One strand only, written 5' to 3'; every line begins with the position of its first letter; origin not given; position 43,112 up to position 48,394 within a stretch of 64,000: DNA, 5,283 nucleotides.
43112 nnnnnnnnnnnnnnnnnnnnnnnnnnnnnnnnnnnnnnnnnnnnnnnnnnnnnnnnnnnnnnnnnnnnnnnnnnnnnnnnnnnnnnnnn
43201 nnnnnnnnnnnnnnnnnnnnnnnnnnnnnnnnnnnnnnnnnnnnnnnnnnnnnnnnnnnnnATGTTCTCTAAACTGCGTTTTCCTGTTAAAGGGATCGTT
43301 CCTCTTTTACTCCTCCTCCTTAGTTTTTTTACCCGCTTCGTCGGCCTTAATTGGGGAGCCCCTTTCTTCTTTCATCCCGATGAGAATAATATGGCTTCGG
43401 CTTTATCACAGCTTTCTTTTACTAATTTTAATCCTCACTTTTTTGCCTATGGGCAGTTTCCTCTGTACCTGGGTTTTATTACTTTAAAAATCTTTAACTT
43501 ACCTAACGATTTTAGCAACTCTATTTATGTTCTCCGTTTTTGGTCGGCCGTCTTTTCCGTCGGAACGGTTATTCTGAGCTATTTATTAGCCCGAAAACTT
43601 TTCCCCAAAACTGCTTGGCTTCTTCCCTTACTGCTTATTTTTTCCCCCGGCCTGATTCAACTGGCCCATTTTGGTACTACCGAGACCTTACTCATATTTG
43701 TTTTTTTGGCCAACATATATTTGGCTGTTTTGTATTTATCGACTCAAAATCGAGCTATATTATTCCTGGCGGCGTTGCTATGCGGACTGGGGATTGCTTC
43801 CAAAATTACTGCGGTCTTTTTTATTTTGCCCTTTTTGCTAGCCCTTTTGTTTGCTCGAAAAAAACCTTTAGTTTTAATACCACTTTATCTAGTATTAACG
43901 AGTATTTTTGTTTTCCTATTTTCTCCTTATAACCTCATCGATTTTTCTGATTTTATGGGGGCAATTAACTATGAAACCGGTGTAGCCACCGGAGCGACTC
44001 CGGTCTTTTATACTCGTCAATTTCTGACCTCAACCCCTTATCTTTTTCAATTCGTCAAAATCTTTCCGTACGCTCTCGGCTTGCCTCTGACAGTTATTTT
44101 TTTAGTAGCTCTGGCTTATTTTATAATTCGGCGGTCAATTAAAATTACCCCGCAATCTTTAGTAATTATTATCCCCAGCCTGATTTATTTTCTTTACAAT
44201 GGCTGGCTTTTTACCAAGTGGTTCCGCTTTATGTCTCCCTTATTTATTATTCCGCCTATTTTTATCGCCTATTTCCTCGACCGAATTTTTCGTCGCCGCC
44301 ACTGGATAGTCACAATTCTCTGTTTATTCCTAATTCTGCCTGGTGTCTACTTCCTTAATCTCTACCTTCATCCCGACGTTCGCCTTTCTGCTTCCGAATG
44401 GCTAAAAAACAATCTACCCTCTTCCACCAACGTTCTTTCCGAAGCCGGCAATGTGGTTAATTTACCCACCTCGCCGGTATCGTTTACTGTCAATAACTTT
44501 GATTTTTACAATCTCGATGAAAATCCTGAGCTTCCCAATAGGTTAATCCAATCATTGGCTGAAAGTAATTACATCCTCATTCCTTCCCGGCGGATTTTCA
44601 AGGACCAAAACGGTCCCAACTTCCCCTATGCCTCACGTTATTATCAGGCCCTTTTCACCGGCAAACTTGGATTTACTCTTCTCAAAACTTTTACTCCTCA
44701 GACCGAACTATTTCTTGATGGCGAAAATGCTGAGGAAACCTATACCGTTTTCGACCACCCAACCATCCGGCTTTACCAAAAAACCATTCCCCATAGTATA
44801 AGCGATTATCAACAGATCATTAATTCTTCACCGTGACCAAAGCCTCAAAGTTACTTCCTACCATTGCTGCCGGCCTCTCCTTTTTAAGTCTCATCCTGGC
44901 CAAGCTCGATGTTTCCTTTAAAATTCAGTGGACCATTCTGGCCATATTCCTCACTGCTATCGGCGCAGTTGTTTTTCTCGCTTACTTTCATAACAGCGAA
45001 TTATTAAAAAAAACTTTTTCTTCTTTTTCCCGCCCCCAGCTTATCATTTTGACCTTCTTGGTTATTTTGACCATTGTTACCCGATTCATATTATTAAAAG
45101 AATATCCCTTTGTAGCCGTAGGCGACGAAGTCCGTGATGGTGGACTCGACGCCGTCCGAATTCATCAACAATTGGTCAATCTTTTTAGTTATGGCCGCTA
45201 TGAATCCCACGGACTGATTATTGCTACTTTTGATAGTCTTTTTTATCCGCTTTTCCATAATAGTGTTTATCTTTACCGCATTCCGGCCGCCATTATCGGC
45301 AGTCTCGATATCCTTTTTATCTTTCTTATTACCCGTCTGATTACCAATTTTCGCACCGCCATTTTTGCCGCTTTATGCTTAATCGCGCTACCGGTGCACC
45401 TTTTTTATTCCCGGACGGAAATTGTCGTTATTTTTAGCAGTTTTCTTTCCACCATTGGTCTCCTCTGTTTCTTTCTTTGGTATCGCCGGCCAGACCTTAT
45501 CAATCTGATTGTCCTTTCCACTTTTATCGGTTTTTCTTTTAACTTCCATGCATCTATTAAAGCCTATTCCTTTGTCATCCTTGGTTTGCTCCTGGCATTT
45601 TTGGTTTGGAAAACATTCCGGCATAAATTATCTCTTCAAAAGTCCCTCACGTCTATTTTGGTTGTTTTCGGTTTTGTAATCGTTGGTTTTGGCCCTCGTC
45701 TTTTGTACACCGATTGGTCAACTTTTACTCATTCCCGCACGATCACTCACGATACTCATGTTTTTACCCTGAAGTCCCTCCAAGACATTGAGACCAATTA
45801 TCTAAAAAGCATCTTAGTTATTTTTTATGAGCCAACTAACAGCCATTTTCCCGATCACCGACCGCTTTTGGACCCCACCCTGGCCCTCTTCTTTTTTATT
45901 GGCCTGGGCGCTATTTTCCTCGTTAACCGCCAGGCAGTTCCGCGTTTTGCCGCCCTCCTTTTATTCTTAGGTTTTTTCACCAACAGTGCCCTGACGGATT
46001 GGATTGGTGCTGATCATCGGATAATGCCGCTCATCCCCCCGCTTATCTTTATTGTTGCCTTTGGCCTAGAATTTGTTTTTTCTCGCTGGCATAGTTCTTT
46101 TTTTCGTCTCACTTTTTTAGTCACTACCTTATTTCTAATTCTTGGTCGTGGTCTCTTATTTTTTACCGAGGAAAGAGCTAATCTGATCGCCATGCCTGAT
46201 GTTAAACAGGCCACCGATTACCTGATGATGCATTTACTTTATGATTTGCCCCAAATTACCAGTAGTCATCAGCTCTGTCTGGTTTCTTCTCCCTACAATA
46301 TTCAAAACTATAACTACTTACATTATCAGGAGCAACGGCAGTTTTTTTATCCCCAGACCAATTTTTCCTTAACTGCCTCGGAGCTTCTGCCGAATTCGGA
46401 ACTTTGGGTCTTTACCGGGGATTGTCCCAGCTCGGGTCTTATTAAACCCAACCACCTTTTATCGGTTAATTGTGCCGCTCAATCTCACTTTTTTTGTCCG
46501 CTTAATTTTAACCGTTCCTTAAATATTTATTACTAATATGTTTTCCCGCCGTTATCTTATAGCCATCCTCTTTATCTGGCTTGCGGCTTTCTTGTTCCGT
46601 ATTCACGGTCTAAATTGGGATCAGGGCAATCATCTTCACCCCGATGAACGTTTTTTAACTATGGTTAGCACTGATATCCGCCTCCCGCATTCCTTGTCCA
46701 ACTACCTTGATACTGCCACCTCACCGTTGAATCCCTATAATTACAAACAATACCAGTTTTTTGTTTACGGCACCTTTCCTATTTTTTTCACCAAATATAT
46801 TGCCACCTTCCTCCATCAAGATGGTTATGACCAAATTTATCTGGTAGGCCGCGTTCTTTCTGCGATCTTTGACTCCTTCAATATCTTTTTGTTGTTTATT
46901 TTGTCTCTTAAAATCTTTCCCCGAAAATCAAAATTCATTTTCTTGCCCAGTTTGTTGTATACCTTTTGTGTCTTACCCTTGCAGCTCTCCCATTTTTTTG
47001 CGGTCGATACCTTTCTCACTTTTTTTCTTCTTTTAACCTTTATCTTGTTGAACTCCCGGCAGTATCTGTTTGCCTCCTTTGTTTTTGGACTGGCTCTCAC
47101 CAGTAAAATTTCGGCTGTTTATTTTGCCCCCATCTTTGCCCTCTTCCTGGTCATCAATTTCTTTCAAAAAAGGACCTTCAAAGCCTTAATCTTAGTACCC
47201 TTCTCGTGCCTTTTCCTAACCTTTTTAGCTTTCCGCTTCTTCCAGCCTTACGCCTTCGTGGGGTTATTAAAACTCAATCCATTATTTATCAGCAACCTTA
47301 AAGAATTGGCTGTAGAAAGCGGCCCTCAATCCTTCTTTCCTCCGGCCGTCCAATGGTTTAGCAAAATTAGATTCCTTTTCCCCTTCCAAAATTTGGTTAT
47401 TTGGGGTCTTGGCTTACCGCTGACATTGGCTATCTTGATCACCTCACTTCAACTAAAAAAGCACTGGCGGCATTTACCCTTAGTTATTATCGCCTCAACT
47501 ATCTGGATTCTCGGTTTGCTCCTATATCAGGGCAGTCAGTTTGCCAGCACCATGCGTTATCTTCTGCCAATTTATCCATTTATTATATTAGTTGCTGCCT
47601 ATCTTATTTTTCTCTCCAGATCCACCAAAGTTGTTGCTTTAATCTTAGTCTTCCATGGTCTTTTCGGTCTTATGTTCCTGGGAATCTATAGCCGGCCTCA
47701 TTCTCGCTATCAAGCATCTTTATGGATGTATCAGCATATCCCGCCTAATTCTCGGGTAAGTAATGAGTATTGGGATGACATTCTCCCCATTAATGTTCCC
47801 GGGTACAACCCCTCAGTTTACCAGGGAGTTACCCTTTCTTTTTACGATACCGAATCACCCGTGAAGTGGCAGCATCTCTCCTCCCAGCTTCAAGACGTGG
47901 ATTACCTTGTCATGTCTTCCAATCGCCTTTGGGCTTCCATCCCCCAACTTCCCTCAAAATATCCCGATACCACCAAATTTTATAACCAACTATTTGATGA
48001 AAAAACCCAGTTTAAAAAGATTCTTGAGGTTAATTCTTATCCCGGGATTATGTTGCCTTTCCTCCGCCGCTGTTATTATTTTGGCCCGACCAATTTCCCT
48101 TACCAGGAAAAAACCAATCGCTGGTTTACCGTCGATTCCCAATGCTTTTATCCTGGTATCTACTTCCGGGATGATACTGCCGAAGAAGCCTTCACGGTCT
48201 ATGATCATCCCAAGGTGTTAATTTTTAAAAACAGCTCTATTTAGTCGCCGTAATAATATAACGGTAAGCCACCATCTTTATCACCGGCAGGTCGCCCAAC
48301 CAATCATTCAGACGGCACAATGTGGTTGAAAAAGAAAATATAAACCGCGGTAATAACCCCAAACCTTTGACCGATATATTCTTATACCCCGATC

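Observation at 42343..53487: Lipid-linked pentose (DPPR-type) donor pathway coupled to four GT-C-like glycosyltransferases in a CPR-like genome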

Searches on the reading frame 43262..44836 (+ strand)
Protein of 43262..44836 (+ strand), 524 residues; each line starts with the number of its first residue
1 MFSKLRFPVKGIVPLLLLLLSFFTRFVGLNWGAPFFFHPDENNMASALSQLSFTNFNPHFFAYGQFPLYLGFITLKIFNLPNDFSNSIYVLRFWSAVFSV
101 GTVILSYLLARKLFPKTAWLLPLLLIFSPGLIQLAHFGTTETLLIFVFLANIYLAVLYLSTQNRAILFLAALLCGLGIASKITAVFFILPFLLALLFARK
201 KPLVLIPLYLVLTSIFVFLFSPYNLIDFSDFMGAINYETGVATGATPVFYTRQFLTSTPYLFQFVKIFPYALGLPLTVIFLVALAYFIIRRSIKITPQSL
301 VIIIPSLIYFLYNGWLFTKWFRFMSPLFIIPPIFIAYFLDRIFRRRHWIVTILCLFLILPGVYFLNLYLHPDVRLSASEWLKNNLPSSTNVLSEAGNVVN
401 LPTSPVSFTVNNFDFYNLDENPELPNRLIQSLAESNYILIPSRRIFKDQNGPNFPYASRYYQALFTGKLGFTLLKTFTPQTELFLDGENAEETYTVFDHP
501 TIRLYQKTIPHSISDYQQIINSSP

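Call 3: search_protein_families(library=pfam, proteins=[window:43262-44836:+], max_evalue=0.01)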
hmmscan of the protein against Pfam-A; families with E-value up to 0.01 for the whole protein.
window:43262-44836:+ (524 aa): 2 families
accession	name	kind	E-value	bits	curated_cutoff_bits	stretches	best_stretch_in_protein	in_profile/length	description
PF13231.12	PMT_2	-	1.9e-11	44.9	26.1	1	84-222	17-156/160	Dolichyl-phosphate-mannose-protein mannosyltransferase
PF02366.24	PMT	-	1.1e-09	38.7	22.7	1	86-198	80-199/245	Dolichyl-phosphate-mannose-protein mannosyltransferase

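Call 4: search_protein_families(library=ncbifam, proteins=[window:43262-44836:+], max_evalue=0.01)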
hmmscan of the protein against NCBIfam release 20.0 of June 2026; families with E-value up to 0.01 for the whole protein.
window:43262-44836:+ (524 aa): 1 family
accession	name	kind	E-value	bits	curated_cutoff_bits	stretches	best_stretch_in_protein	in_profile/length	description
TIGR03663.1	TIGR03663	subfamily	4e-06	26.1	126.25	1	15-201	5-184/435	flippase activity-associated protein Agl23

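Call 10: search_solved_structures(query=window:43262-44836:+, max_evalue=1)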
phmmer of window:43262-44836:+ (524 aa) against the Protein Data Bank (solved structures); distinct sequences matched with E-value up to 1: 2.
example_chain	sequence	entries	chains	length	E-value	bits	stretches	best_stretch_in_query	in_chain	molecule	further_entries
2g7j_A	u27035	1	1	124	0.28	13.2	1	37-99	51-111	putative cytoplasmic protein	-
6obm_A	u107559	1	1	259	0.74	11.8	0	27-64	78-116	Ricin A chain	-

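Call 32: find_homologous_proteins(query=window:43262-44836:+, max_evalue=0.001)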
Query window:43262-44836:+ (524 aa): 1328 proteins with E <= 0.001 among 8000 candidates; the best 120 are listed.
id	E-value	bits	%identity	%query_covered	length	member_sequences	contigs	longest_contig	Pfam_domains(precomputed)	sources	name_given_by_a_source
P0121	0.0e+0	1148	100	100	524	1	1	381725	PF02366.25,PF13231.13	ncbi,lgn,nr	ncbi:glycosyltransferase family 39 protein [Patescibacteria group bacterium]|nr:glycosyltransferase 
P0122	9.6e-168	577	54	97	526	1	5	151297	PF13231.13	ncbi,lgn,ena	-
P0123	1.0e-163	564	53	98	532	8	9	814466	PF13231.13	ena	-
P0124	1.7e-163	563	53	95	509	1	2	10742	PF02366.25,PF13231.13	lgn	-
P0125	1.1e-162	561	53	95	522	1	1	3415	PF13231.13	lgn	-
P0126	5.9e-156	539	53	96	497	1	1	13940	PF02366.25,PF13231.13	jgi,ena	-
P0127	1.3e-155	537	54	95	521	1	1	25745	-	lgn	-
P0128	2.3e-155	537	54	95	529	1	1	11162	PF13231.13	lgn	-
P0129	5.6e-154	532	52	95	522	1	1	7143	PF02366.25,PF13231.13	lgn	-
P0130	1.6e-153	531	50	97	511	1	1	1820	PF02366.25,PF13231.13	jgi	jgi:4-amino-4-deoxy-L-arabinose transferase-like glycosyltransferase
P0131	5.5e-152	525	50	97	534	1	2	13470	PF13231.13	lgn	-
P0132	8.0e-152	525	53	97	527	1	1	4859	PF13231.13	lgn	-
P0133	2.5e-151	523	52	95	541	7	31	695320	PF13231.13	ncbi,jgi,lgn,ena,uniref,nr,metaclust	ncbi:hypothetical protein A2410_02895 [Candidatus Shapirobacteria bacterium RIFOXYC1_FULL_38_24]|uni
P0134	2.9e-151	523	52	96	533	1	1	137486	PF13231.13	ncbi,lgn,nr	ncbi:glycosyltransferase family 39 protein [Candidatus Shapirobacteria bacterium]|nr:glycosyltransfe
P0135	3.3e-151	523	53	97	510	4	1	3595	-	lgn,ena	-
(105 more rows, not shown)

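Call 42: predict_structure(alignment_id=A1)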
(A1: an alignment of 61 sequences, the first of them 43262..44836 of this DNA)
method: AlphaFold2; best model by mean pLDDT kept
length: 524 residues; sequences in the alignment: 61
mean_pLDDT: 92.3   pTM: 0.92
mean pLDDT of the five models: 92.3, 91.9, 91.4, 90.7, 90.3
residues with pLDDT >= 90: 401; 70-90: 106; 50-70: 10; < 50: 7
segments of 3 or more residues with pLDDT < 50: 1-7
pLDDT, mean of each block of 10 residues (from residue 1): 48 92 96 86 95 93 88 98 97 98 97 92 98 94 98 97 97 97 95 93 94 97 89 91 87 88 95 97 92 84 97 90 96 95 91 96 94 93 96 79 92 92 96 97 86 93 96 96 90 85 97 97 74
secondary structure, 60 per line:
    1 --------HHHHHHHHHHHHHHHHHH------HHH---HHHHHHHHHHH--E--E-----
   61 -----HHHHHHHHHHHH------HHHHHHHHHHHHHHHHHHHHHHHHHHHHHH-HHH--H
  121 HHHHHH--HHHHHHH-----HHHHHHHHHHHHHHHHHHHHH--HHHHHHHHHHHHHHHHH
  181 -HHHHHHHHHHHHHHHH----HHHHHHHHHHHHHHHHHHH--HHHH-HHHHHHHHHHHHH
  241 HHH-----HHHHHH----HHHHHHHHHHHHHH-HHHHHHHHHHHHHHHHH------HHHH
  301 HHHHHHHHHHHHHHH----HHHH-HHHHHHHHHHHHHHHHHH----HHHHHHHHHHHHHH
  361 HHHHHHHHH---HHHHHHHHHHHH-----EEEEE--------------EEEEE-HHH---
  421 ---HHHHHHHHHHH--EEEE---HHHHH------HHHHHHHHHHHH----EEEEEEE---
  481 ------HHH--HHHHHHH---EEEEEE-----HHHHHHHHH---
elements in order: H9-26 H39-49 H66-77 H84-113 H120-126 H129-135 H141-161 H164-180 H182-197 H202-220 H223-226 H228-243 H249-254 H259-272 H274-290 H297-315 H320-323 H325-342 H347-369 H373-384 E390-394 E409-413 H424-434 E437-440 H444-448 H455-466 E471-477 H492-498 E502-507 H513-521

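Call 45: fold_search(model_id=the predicted structure, library=pdb)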
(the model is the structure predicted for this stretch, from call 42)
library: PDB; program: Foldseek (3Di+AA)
matches with E <= 10: 207; with E <= 0.001: 32
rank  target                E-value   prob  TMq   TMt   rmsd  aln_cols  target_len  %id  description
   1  6s7o_A                5.5e-08  1.00  0.50  0.41  13.4       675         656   15  Cryo-EM structure of human oligosaccharyltransferase complex OST-A (released 2019-12-18)
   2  7oci_F                8.1e-08  1.00  0.47  0.40  13.9       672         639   13  Cryo-EM structure of yeast Ost6p containing oligosaccharyltransferase complex (released 2022-02-16)
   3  8agc_A                1.1e-07  1.00  0.50  0.39  13.3       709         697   12  Structure of yeast oligosaccharylransferase complex with lipid-linked oligosaccharide and non-acceptor peptide bound (released 2022-12-07)
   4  8age_A                1.3e-07  1.00  0.47  0.40  13.1       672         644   13  Structure of yeast oligosaccharylransferase complex with acceptor peptide bound (released 2022-12-07)
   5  9s6s_A                2.0e-07  1.00  0.44  0.43  11.0       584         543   15  Ternary cryo-EM structure of human ALG9 with Dol25-PP-GlcNAc2Man6, Dol25-P-Man and Fab (released 2026-03-18)
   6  3waj                  2.3e-07  1.00  0.43  0.31  13.3       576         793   15  Crystal structure of the Archaeoglobus fulgidus oligosaccharyltransferase (O29867_ARCFU) complex with Zn and sulfate (released 2013-10-30)
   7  8b6l_I                2.4e-07  1.00  0.45  0.36  13.9       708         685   16  Subtomogram average of the human Sec61-TRAP-OSTA-translocon (released 2022-12-07)
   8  9n9j_I                2.5e-07  1.00  0.51  0.40  12.9       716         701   14  Structure of a GRP94 folding intermediate engaged with a CCDC134- and FKBP11-bound secretory translocon (released 2025-11-19)
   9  6c26_A                2.8e-07  1.00  0.48  0.40  15.2       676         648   13  The Cryo-EM structure of a eukaryotic oligosaccharyl transferase complex (released 2018-01-31)
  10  6ezn_F                2.8e-07  1.00  0.43  0.36  14.7       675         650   13  Cryo-EM structure of the yeast oligosaccharyltransferase (OST) complex (released 2018-01-17)
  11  6s7t_A                2.9e-07  1.00  0.51  0.40  12.9       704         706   14  Cryo-EM structure of human oligosaccharyltransferase complex OST-B (released 2019-12-18)
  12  9s6t_A                3.5e-07  1.00  0.52  0.56   8.5       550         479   14  Ternary cryo-EM structure of chicken ALG12 with Dol25-PP-GlcNAc2Man7, Dol25-P-Man, and Fab (released 2026-03-18)
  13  5f15                  4.3e-07  1.00  0.48  0.47  10.4       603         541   13  Crystal Structure of ArnT from Cupriavidus metallidurans bound to Undecaprenyl phosphate (released 2016-02-17)
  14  6ftg_5                7.6e-07  1.00  0.47  0.40  15.3       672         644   14  Subtomogram average of OST-containing ribosome-translocon complexes from canine rough microsomal membranes (released 2018-03-21)
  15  9s6u_A                7.9e-07  1.00  0.49  0.47   9.6       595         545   14  Ternary cryo-EM structure of human ALG9 with Dol25-PP-GlcNAc2Man8, Dol25-P-Man and Fab (released 2026-03-18)
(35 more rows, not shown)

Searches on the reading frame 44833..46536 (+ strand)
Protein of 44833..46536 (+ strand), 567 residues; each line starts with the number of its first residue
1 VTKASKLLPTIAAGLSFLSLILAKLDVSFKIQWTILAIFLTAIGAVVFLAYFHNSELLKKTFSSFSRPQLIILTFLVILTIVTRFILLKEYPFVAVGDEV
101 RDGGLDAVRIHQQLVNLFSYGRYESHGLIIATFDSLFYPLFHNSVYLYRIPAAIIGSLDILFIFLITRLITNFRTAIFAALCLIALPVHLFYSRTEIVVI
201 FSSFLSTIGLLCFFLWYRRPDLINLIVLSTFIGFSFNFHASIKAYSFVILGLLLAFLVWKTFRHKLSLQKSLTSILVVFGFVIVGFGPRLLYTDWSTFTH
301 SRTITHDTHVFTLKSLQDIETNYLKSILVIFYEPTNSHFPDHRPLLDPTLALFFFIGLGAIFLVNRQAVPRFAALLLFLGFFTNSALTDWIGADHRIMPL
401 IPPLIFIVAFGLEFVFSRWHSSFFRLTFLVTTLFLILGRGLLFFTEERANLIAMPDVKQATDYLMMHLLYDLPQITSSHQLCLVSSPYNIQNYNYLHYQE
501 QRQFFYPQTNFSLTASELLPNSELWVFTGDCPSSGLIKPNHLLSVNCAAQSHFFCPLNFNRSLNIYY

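Call 3: search_protein_families(library=pfam, proteins=[window:44833-46536:+], max_evalue=0.01)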
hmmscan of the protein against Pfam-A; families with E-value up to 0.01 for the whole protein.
window:44833-46536:+ (567 aa): 1 family
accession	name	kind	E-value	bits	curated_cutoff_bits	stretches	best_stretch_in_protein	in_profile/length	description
PF13231.12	PMT_2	-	2.2e-07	31.7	26.1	1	126-284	2-154/160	Dolichyl-phosphate-mannose-protein mannosyltransferase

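Call 4: search_protein_families(library=ncbifam, proteins=[window:44833-46536:+], max_evalue=0.01)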
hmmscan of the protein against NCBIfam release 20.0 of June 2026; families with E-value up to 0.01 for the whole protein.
window:44833-46536:+ (567 aa): 0 families

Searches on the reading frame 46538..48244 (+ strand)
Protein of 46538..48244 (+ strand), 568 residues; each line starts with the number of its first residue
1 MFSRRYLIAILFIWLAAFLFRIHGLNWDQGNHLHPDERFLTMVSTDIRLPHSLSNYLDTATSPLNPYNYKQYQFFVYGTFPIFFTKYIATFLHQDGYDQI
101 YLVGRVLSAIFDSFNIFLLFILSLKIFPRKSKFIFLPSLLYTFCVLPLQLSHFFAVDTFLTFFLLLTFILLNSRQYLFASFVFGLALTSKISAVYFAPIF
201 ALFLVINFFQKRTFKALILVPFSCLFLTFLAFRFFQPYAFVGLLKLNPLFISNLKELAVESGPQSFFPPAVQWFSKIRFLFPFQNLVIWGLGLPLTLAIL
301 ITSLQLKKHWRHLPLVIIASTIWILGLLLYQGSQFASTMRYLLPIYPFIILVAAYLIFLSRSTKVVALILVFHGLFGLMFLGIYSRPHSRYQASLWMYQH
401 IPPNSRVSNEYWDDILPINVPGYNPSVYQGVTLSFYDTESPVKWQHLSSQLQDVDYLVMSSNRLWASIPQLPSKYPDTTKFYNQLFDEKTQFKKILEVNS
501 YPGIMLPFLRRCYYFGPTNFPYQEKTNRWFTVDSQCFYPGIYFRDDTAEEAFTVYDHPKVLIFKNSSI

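Call 3: search_protein_families(library=pfam, proteins=[window:46538-48244:+], max_evalue=0.01)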
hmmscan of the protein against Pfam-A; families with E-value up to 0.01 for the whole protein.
window:46538-48244:+ (568 aa): 1 family
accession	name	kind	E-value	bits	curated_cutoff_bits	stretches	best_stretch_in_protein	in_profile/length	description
PF13231.12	PMT_2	-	0.0013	19.4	26.1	1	104-220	24-144/160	Dolichyl-phosphate-mannose-protein mannosyltransferase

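Call 4: search_protein_families(library=ncbifam, proteins=[window:46538-48244:+], max_evalue=0.01)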
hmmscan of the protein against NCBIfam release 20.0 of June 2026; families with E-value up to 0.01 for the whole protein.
window:46538-48244:+ (568 aa): 0 families
